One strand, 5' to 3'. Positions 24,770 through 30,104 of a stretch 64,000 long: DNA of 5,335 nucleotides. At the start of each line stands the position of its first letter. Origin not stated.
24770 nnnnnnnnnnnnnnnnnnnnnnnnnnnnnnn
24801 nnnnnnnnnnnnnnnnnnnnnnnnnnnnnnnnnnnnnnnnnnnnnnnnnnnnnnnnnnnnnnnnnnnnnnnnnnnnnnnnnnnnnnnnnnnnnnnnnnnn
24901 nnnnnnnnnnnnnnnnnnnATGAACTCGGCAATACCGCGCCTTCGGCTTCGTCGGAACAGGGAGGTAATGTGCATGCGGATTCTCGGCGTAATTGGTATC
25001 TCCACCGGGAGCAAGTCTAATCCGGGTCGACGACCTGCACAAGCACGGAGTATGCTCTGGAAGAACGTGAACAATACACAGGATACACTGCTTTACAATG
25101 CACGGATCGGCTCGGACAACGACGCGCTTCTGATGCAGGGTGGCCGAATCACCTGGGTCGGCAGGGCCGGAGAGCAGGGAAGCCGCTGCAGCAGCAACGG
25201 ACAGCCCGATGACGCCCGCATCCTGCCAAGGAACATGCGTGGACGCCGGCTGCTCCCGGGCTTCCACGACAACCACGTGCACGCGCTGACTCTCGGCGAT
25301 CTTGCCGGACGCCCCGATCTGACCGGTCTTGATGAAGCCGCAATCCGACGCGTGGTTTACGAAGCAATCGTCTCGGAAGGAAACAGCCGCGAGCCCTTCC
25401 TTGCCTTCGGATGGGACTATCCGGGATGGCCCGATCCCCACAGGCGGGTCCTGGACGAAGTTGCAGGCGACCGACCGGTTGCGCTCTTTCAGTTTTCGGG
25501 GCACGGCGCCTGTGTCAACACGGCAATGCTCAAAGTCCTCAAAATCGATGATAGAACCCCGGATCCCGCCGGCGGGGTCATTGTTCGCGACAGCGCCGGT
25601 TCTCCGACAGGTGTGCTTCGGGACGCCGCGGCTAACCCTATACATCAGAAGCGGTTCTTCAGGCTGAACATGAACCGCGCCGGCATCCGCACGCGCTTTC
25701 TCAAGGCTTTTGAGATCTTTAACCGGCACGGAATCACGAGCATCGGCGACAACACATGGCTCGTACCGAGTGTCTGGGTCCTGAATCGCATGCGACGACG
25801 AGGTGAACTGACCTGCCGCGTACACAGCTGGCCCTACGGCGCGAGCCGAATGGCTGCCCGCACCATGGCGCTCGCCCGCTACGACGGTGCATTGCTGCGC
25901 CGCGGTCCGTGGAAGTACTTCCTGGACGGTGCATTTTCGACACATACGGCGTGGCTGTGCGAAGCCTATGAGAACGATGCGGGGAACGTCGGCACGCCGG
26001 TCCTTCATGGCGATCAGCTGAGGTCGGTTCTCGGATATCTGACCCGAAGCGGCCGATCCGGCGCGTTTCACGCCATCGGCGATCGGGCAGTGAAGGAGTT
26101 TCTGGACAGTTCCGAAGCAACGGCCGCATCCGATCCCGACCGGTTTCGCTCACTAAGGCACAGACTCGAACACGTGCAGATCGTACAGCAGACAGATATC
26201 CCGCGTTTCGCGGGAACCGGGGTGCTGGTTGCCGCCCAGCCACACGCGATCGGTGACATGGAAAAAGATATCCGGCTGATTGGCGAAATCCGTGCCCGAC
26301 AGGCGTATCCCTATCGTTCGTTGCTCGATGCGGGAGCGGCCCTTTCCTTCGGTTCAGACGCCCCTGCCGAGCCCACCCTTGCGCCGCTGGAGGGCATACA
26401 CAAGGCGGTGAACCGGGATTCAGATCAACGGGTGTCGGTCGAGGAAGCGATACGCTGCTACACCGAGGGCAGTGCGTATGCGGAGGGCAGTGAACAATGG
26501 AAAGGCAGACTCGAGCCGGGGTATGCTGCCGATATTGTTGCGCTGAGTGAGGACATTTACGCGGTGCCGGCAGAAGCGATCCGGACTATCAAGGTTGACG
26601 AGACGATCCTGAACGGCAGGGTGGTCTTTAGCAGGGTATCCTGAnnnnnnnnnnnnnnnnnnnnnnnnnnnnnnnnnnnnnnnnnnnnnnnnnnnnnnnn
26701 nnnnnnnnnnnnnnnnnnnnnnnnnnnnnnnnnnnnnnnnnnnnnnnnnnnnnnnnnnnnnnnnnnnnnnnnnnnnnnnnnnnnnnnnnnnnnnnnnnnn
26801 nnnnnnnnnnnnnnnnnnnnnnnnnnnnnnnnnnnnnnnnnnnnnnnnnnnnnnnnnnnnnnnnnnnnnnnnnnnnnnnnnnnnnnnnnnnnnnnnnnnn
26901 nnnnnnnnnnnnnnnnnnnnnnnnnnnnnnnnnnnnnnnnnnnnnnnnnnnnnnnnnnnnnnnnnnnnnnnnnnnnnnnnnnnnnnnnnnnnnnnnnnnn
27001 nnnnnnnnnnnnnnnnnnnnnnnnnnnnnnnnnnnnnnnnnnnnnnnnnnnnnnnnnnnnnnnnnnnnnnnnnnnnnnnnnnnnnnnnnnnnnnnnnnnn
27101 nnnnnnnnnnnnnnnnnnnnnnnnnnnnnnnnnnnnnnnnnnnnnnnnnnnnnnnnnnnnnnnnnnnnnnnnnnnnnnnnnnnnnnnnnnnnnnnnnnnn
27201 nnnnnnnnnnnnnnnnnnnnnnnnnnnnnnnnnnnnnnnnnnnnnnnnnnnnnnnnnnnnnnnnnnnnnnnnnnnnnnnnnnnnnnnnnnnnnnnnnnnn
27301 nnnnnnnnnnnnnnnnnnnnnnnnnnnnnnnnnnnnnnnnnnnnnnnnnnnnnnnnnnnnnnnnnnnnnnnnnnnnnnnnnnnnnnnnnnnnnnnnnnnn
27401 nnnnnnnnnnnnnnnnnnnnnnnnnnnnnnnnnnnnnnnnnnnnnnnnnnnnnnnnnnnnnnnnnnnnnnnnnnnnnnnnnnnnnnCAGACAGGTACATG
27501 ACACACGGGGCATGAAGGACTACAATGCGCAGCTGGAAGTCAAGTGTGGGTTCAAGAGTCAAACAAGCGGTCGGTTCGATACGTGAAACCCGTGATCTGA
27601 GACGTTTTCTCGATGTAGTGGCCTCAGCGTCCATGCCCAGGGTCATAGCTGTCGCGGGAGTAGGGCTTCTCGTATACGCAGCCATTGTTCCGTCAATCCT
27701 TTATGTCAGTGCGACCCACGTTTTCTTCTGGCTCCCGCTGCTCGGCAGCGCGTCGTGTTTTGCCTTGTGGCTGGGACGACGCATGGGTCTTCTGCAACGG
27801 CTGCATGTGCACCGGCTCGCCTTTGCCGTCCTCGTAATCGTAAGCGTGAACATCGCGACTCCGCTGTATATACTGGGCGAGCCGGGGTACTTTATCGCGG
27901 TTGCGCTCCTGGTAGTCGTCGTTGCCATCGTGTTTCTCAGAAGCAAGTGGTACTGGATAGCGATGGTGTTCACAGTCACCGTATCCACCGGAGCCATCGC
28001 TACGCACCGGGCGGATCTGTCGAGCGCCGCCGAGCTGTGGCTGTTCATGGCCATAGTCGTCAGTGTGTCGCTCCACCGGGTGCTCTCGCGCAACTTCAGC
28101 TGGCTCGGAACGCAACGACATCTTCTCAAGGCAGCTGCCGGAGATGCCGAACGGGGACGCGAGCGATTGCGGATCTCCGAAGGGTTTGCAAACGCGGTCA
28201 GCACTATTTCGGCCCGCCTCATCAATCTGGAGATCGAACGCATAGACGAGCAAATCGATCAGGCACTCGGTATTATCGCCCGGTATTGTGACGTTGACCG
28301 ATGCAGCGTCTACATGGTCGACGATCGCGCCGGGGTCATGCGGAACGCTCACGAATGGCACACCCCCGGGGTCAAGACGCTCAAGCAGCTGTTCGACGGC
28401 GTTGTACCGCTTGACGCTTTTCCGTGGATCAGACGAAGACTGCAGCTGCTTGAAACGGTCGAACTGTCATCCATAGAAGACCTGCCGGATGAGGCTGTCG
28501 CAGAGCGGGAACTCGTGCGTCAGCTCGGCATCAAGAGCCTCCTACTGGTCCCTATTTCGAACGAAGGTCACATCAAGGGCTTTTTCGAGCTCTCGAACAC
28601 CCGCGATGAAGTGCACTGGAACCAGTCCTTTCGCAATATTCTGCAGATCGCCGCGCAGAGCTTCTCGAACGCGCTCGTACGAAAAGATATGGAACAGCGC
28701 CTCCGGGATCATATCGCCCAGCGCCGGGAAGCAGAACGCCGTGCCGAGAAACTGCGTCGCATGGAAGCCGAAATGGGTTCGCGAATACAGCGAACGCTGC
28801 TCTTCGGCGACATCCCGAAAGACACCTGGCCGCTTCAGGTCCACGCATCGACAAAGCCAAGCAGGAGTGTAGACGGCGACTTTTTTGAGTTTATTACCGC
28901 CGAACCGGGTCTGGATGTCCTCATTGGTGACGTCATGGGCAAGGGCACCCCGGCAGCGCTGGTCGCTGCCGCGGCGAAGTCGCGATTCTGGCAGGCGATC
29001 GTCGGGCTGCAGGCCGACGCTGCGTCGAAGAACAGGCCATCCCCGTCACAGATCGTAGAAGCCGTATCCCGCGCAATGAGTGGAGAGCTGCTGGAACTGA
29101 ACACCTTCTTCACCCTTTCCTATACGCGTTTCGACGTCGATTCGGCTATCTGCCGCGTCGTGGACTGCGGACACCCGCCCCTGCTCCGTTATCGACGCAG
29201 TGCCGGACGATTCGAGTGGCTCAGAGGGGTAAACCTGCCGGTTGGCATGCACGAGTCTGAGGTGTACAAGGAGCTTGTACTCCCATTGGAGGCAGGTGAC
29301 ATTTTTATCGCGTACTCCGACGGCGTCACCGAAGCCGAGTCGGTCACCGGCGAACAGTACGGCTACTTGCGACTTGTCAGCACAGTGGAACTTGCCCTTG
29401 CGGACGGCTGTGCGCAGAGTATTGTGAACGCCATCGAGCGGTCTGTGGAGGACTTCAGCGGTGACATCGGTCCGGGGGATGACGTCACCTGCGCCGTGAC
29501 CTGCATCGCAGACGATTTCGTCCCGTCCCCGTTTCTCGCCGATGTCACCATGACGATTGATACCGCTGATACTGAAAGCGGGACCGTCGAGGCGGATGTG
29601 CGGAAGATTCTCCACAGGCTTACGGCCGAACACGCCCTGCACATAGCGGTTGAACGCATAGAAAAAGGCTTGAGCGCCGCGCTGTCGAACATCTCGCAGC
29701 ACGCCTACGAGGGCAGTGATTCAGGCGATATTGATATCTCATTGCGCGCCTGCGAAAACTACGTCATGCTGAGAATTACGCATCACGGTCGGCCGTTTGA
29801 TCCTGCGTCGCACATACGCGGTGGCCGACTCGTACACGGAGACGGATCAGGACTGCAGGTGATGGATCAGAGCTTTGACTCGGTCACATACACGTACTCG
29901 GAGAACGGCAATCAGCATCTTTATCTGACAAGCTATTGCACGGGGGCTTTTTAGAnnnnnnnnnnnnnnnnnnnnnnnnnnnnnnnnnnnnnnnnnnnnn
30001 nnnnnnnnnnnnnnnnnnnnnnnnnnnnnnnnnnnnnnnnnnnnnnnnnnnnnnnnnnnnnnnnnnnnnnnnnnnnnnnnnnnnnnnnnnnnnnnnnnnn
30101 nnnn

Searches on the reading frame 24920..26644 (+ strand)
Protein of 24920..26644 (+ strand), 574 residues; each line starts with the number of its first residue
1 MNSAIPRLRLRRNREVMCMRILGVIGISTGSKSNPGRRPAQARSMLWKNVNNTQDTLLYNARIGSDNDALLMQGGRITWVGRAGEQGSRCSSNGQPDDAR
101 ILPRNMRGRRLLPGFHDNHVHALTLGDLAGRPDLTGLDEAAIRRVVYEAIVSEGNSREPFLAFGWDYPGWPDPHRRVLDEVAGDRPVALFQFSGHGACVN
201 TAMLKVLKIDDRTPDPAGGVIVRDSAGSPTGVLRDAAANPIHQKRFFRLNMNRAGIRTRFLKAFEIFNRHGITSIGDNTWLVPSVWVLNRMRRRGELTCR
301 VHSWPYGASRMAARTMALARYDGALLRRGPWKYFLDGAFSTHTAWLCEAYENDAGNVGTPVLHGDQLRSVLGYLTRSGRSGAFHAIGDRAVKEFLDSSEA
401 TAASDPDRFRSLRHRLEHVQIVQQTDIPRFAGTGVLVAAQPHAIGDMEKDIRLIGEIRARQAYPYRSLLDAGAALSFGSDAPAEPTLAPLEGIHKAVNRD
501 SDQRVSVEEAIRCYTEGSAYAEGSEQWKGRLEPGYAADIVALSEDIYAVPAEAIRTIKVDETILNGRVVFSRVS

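Call 55: search_protein_families(library=pfam, proteins=[window:24920-26644:+], max_evalue=0.00001)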
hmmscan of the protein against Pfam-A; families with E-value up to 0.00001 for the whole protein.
window:24920-26644:+ (574 aa): 2 families
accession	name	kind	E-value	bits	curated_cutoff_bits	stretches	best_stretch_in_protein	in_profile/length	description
PF07969.17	Amidohydro_3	-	2.1e-75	255.4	29.7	1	107-570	6-472/472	Amidohydrolase family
PF01979.26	Amidohydro_1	-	7.8e-13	48.8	25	1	453-569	223-345/345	Amidohydrolase family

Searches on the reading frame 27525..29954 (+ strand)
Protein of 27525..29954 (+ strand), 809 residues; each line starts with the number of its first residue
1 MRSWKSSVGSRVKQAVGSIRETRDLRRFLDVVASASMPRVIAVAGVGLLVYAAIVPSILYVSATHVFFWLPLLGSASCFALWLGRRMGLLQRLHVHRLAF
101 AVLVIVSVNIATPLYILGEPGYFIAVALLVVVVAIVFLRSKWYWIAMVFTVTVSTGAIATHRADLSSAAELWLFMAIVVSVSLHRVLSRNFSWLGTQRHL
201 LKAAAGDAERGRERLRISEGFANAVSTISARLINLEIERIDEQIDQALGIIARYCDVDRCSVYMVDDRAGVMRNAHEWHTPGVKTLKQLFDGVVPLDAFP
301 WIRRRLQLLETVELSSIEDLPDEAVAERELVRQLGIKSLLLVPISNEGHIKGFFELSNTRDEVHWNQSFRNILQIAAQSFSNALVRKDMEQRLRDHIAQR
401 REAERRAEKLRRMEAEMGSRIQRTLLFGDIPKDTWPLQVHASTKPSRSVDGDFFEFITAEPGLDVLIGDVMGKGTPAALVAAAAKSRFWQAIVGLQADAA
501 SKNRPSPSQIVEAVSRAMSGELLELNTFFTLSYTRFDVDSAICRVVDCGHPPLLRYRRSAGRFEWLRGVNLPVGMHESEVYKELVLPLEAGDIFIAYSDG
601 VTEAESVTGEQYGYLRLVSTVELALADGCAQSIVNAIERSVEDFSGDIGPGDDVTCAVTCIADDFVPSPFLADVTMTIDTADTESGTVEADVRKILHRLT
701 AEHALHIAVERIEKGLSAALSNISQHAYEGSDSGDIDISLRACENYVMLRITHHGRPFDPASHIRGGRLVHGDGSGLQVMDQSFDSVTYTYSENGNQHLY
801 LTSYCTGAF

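Call 55: search_protein_families(library=pfam, proteins=[window:27525-29954:+], max_evalue=0.00001)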
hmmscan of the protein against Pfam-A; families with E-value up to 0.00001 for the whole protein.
window:27525-29954:+ (809 aa): 3 families
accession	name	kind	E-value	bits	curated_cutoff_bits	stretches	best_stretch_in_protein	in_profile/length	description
PF07228.17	SpoIIE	-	1.9e-33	116.4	25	1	463-657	5-187/192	Stage II sporulation protein E (SpoIIE)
PF01590.32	GAF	-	2.9e-13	50.9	22.4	1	241-384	3-133/133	GAF domain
PF13581.12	HATPase_c_2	-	7.6e-08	32.9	27.4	1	690-797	10-122/127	Histidine kinase-like ATPase domain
